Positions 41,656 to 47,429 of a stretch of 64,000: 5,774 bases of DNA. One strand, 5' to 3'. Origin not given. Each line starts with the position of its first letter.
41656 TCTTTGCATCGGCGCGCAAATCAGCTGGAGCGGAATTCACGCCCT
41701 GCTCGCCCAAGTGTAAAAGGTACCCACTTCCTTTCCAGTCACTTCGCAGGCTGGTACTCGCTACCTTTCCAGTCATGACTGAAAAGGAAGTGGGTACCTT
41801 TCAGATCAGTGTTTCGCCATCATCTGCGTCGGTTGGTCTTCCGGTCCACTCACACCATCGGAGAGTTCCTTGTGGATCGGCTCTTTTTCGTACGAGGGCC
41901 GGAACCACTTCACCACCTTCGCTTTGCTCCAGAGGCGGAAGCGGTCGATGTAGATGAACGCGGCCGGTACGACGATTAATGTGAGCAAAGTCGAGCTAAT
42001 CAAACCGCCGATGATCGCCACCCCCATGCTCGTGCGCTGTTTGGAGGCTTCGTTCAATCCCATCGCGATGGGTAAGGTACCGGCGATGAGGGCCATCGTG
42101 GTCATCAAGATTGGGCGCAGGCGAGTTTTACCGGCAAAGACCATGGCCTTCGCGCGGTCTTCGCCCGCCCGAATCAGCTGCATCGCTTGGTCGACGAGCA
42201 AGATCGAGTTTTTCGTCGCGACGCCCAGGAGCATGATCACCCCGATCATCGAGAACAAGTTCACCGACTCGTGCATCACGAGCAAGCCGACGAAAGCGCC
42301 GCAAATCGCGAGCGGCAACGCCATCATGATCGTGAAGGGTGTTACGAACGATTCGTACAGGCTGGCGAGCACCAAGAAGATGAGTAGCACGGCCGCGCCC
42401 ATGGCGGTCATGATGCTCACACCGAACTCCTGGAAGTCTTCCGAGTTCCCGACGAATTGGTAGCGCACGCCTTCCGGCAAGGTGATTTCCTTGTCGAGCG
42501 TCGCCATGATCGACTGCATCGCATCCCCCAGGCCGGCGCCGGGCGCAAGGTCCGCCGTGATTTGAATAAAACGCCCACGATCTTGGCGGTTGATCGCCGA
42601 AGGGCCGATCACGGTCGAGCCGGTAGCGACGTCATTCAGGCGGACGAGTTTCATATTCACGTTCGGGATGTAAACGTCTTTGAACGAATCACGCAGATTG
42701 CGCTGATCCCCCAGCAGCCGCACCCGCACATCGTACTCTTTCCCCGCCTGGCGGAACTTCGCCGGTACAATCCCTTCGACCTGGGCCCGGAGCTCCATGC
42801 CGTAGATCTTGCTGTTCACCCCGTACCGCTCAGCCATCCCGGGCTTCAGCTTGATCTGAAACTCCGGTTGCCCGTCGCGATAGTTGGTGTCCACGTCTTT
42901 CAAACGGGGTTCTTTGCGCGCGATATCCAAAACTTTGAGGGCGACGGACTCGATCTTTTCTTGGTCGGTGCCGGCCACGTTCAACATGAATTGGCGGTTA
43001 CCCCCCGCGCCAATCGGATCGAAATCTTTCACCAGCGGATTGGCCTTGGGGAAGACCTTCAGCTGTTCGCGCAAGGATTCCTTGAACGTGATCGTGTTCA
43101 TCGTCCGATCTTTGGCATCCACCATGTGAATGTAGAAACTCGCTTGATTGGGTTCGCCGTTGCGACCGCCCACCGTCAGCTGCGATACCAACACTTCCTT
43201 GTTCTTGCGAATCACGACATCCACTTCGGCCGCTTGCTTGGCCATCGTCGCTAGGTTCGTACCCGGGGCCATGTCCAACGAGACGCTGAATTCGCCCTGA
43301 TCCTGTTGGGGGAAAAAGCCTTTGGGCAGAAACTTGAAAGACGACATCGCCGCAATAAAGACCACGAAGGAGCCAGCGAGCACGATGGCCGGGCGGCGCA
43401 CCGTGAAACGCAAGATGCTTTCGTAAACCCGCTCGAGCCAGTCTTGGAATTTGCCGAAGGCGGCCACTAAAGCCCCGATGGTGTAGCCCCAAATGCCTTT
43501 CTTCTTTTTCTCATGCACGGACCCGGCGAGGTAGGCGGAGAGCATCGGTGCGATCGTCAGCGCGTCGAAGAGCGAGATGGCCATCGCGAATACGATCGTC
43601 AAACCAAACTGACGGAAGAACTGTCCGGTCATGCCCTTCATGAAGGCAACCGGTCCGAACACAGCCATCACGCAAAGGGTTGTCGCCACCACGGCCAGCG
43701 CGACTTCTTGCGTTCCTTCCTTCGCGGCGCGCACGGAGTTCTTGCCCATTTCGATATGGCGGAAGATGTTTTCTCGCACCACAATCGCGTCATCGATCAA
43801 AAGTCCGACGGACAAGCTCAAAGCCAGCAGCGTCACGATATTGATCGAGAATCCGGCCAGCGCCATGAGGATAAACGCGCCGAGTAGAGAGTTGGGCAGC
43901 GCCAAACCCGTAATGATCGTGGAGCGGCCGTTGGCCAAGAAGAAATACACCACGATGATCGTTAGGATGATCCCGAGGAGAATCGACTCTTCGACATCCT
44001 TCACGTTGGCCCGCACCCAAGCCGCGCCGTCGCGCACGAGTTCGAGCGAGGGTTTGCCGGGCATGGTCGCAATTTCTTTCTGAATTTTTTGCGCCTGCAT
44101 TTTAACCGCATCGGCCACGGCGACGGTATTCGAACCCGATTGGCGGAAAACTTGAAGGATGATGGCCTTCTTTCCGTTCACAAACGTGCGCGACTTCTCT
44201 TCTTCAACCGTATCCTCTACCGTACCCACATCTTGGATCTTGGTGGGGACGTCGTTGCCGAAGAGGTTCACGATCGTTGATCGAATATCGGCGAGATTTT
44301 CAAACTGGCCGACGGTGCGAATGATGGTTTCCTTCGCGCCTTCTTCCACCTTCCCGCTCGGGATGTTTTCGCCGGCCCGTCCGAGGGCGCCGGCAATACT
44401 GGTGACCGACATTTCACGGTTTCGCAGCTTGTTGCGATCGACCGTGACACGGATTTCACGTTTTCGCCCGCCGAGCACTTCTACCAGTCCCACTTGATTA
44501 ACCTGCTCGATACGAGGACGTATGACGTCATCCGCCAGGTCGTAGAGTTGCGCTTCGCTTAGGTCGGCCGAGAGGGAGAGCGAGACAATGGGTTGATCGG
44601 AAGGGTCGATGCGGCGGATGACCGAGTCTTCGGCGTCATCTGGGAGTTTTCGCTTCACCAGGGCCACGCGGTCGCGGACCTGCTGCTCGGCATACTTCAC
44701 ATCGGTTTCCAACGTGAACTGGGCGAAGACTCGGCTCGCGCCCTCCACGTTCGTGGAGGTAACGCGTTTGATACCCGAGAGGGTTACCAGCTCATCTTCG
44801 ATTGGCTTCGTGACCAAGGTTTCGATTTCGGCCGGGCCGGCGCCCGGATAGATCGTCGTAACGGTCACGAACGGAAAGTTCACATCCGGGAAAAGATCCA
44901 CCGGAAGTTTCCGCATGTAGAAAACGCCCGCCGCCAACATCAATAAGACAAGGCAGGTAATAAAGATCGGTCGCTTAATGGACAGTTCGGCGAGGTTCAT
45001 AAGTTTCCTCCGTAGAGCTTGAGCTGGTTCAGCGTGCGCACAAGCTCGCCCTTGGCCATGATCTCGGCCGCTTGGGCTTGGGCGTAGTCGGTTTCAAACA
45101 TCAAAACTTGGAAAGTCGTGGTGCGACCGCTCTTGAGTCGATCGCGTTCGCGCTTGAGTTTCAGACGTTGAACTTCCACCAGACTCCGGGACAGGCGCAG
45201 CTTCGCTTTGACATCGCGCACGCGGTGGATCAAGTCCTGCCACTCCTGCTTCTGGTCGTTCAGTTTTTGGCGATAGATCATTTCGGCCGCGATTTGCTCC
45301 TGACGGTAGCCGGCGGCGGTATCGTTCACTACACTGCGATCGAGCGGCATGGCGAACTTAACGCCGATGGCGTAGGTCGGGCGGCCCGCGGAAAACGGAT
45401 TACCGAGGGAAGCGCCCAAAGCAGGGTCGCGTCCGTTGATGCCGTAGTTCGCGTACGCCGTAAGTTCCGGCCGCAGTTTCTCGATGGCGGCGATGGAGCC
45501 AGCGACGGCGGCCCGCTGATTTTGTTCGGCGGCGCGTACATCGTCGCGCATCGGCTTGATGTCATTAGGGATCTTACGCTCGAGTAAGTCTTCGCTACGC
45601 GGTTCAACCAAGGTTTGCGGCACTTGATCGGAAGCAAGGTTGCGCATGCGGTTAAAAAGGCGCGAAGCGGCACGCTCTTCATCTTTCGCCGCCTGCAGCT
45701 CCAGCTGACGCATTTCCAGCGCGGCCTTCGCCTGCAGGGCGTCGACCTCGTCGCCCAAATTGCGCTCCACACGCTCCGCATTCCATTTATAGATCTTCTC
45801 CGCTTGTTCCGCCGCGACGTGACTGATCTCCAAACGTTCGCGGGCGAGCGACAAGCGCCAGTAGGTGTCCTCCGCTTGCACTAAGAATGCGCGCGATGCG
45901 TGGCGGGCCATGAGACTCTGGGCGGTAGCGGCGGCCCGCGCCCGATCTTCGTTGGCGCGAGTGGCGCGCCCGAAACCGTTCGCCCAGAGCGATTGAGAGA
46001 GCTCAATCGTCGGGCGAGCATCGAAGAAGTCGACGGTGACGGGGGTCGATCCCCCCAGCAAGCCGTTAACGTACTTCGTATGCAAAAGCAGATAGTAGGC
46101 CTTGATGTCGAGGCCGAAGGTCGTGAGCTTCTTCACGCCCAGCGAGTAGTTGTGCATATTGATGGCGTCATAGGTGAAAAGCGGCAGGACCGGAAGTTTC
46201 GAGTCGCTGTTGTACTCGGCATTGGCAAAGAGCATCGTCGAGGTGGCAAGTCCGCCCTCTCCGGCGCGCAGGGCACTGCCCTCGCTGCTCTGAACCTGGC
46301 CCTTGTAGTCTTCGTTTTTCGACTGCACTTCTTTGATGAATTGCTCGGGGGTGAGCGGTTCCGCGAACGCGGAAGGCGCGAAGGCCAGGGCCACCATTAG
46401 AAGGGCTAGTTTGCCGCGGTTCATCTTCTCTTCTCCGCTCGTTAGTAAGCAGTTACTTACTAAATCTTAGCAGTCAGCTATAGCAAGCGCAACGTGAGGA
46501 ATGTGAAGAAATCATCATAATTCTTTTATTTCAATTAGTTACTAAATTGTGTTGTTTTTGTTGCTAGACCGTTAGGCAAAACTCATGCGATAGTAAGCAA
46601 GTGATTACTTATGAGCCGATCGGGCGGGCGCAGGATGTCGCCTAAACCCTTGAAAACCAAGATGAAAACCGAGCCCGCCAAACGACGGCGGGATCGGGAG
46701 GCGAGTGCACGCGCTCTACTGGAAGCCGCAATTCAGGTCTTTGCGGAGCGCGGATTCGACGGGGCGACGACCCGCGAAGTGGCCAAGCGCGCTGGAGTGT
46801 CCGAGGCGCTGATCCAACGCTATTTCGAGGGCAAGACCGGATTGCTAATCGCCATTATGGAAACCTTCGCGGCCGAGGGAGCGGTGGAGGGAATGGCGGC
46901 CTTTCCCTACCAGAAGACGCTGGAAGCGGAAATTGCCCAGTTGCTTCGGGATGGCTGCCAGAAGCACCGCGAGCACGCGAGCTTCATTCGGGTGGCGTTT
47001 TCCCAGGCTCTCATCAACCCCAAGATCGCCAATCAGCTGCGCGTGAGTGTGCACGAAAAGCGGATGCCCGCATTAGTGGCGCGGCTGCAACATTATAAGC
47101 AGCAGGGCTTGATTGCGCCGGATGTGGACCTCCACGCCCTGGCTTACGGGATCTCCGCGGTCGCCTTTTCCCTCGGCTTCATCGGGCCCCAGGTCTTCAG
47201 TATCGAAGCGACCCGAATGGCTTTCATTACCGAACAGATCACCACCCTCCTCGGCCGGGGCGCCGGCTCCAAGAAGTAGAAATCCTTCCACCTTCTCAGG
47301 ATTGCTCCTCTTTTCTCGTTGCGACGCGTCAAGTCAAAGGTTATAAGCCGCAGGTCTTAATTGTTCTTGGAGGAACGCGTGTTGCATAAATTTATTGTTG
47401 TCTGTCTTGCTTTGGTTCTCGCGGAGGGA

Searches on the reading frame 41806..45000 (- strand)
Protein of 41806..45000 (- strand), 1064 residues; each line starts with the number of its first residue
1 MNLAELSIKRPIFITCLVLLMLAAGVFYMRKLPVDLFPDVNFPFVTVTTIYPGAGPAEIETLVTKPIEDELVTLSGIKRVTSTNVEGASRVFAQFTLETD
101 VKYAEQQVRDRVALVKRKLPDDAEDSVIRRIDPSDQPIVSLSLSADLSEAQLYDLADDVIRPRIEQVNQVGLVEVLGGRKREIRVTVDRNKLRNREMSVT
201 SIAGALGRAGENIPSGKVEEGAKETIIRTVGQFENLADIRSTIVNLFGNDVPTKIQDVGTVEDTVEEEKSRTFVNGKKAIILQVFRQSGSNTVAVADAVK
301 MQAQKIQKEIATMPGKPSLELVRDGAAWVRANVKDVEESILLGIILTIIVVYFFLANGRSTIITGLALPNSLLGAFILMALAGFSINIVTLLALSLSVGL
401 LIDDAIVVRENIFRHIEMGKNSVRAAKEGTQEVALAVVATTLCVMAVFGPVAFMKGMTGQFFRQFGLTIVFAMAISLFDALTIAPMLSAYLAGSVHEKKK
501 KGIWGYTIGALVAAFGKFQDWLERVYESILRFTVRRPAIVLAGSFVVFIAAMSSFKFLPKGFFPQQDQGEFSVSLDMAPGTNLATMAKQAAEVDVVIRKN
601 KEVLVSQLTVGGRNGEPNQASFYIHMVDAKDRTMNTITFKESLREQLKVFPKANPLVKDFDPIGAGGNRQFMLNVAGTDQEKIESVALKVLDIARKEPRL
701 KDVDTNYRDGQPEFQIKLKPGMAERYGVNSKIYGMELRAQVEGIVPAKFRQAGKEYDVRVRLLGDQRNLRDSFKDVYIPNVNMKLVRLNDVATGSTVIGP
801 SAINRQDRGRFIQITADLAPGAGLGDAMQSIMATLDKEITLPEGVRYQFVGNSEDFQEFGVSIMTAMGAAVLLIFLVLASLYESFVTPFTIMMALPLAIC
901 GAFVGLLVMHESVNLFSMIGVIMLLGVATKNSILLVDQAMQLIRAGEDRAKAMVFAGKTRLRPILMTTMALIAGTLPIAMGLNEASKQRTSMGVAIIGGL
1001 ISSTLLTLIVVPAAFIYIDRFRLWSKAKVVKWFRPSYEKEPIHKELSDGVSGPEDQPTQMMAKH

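Call 55: search_protein_families(library=pfam, proteins=[window:41806-45000:-], max_evalue=0.001)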
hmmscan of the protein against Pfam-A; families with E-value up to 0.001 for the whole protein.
window:41806-45000:- (1064 aa): 2 families
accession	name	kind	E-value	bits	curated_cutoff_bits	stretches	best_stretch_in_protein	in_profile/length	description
PF00873.25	ACR_tran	-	1.4e-257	857.7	28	1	4-1018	2-1020/1021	AcrB/AcrD/AcrF family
PF03176.21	MMPL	-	1.1e-13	51.2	20.5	2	827-1027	106-310/333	MMPL family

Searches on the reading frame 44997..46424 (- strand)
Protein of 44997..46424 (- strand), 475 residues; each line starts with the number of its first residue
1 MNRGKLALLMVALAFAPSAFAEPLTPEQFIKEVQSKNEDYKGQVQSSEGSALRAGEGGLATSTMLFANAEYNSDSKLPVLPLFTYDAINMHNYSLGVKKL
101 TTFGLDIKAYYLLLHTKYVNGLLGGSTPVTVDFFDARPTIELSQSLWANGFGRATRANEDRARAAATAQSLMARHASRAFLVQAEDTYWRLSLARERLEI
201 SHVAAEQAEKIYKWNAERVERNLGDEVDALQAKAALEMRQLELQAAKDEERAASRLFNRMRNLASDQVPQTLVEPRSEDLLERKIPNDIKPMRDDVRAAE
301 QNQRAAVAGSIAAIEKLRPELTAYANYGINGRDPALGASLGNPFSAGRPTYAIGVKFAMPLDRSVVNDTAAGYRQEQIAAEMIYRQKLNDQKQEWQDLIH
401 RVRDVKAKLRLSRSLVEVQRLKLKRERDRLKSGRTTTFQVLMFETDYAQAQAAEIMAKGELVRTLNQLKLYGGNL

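Call 56: search_protein_families(library=pfam, proteins=[window:44997-46424:-], max_evalue=0.01)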
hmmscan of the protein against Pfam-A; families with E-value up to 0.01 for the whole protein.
window:44997-46424:- (475 aa): 1 family
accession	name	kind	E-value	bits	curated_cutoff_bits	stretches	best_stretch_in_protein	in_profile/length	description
PF02321.23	OEP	-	8.5e-22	78.3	22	2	295-471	14-185/187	Outer membrane efflux protein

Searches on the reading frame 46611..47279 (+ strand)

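Call 4: search_protein_families(library=pfam, proteins=[window:46611-47279:+], max_evalue=0.1)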
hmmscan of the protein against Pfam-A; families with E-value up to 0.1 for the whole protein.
window:46611-47279:+ (222 aa): 5 families
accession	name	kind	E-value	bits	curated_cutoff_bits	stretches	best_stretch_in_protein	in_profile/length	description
PF00440.29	TetR_N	-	9e-17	61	24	1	36-82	1-47/47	Bacterial regulatory proteins, tetR family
PF16859.10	TetR_C_11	-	2.2e-05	25.2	32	1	102-183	5-88/113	Tetracyclin repressor-like, C-terminal domain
PF13560.12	HTH_31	-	0.0014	19.4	27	1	32-77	13-40/64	Helix-turn-helix domain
PF00376.29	MerR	-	0.0079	16.4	28.2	0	53-71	1-19/38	MerR family regulatory protein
PF01381.28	HTH_3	-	0.016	15.6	23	1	55-77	13-35/55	Helix-turn-helix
